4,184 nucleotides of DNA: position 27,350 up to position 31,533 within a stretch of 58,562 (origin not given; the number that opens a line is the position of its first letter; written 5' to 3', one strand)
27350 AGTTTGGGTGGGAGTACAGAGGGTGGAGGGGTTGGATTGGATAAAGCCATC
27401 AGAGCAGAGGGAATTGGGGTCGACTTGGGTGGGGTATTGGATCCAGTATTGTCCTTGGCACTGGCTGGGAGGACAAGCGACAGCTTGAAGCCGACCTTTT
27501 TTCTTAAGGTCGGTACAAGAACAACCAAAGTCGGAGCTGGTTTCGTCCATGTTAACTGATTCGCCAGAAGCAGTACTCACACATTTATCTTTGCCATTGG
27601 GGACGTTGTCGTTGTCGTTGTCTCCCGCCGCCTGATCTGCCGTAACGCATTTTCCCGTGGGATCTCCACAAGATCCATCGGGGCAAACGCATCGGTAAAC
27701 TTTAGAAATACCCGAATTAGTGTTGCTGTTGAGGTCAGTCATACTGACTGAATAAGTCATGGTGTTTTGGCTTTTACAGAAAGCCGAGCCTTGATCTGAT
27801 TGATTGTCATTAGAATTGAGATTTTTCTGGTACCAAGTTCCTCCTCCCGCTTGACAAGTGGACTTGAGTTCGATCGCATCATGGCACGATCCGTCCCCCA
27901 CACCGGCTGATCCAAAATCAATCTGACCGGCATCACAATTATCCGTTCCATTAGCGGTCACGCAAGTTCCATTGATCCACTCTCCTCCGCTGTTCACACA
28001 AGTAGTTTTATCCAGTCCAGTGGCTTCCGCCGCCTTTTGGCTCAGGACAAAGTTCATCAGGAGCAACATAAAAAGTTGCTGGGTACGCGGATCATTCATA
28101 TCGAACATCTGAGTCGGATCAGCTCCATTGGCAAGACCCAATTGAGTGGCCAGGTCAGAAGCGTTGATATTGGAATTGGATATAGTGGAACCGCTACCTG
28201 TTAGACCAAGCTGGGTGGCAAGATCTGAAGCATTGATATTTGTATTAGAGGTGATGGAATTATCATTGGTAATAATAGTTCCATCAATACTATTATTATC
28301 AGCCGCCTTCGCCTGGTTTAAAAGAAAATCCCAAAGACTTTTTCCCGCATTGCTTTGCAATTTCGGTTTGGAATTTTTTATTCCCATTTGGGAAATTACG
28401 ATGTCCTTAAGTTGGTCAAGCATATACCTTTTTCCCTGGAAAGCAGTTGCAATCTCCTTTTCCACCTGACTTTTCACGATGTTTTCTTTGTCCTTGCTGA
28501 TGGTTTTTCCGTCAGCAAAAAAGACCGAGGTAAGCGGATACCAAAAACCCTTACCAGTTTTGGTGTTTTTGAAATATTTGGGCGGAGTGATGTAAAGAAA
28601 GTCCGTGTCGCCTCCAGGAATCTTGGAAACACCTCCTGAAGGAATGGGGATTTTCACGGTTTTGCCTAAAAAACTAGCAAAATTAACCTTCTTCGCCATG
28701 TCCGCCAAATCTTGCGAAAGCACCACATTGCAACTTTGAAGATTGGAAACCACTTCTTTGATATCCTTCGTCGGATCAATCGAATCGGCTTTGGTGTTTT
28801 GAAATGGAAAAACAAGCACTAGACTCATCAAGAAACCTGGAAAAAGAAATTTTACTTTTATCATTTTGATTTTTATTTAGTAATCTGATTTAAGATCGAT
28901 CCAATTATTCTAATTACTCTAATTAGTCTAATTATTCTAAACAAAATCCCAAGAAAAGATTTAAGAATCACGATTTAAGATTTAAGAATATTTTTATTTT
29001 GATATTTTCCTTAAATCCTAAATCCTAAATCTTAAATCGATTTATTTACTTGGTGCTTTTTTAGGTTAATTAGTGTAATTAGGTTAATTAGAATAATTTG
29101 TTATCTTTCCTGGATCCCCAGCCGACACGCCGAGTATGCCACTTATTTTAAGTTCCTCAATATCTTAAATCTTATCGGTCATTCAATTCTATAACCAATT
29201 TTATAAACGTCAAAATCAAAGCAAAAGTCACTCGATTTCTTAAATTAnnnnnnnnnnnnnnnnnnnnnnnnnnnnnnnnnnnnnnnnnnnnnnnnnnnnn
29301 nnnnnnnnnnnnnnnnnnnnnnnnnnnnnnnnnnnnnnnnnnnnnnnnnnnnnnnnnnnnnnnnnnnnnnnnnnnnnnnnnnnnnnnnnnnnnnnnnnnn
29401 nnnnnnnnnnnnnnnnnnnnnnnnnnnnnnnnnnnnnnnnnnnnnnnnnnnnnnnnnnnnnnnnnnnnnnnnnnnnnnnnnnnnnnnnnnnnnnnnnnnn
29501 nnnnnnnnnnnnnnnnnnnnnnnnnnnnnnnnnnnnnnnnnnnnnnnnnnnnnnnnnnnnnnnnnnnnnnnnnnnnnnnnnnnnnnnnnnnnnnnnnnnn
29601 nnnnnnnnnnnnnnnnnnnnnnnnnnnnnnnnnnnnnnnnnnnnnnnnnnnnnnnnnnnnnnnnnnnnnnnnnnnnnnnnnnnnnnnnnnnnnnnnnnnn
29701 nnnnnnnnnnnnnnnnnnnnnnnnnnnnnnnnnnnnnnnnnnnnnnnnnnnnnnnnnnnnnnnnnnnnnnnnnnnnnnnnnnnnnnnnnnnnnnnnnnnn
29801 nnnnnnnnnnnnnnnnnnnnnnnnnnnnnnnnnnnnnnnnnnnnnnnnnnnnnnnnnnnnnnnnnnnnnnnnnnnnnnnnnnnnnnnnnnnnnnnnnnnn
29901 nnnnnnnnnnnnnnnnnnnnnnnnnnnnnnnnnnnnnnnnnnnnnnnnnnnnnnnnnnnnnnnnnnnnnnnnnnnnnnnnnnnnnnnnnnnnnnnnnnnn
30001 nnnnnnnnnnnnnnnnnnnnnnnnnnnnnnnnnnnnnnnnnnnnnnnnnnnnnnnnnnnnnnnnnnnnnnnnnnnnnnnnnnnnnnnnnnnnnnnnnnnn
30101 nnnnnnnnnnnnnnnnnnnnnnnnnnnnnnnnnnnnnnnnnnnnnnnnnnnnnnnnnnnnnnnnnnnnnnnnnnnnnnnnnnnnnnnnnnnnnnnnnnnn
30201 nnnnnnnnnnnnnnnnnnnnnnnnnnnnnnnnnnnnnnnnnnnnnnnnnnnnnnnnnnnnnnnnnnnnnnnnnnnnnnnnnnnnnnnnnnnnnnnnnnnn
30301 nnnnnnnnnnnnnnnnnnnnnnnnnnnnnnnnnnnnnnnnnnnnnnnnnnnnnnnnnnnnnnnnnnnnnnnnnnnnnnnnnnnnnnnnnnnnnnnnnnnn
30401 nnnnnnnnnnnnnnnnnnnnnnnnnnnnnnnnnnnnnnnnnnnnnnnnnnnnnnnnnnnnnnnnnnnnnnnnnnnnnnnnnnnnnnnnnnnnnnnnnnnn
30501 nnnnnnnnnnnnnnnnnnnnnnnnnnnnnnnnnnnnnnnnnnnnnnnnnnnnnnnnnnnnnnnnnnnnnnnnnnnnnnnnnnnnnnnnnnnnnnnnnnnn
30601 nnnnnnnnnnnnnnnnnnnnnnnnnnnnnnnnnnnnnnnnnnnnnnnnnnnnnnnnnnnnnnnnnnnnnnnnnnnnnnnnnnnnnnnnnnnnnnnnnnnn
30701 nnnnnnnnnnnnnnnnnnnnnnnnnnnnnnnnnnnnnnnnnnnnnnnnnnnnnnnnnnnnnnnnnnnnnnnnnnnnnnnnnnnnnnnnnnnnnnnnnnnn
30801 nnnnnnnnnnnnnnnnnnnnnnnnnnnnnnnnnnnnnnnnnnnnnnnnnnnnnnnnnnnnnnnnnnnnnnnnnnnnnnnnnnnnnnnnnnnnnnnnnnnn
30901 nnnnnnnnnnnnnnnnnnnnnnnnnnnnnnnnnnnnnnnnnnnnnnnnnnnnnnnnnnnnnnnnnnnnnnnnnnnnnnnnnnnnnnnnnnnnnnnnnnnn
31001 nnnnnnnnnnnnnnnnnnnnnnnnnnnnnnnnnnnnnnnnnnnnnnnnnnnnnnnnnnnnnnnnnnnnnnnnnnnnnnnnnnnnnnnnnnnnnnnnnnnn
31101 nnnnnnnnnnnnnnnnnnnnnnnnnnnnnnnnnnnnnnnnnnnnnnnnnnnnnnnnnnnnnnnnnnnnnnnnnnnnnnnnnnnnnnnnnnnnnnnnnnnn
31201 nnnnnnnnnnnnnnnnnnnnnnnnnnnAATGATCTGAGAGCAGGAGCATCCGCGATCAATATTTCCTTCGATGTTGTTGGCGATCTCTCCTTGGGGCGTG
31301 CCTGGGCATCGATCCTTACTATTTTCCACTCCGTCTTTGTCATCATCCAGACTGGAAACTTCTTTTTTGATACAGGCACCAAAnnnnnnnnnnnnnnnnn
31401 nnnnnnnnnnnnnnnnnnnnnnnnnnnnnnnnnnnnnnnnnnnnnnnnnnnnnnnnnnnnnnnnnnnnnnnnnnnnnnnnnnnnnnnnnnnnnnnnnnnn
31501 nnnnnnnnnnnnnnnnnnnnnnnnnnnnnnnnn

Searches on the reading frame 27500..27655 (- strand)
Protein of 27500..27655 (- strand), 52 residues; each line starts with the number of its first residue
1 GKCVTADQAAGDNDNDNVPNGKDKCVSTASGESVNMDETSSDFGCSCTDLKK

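Call 81: search_protein_families(library=pfam, proteins=[window:27500-27655:-], max_evalue=10)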
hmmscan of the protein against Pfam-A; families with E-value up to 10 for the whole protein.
seq(52 aa): 0 families
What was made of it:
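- On Thrombospondin type 3 repeat (PF02412): W877 segment: no hit (call 81).
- Checked: The W877 copy is degenerate and gives no Pfam hit (call 81).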

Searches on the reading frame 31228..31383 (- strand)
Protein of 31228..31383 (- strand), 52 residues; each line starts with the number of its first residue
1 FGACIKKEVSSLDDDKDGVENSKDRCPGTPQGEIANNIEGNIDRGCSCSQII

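Call 81: search_protein_families(library=pfam, proteins=[window:31228-31383:-], max_evalue=10)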
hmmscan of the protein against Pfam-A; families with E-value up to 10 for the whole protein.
seq(52 aa): 1 family
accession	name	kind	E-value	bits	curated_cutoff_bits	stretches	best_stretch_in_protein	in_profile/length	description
PF02412.23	TSP_3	-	6e-05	23.1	25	1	12-31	14-33/36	Thrombospondin type 3 repeat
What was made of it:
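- Checked: It is supported in W1181: Pfam TSP_3 E=6e-5, 23.1 bits against a cut-off of 25 (call 81).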
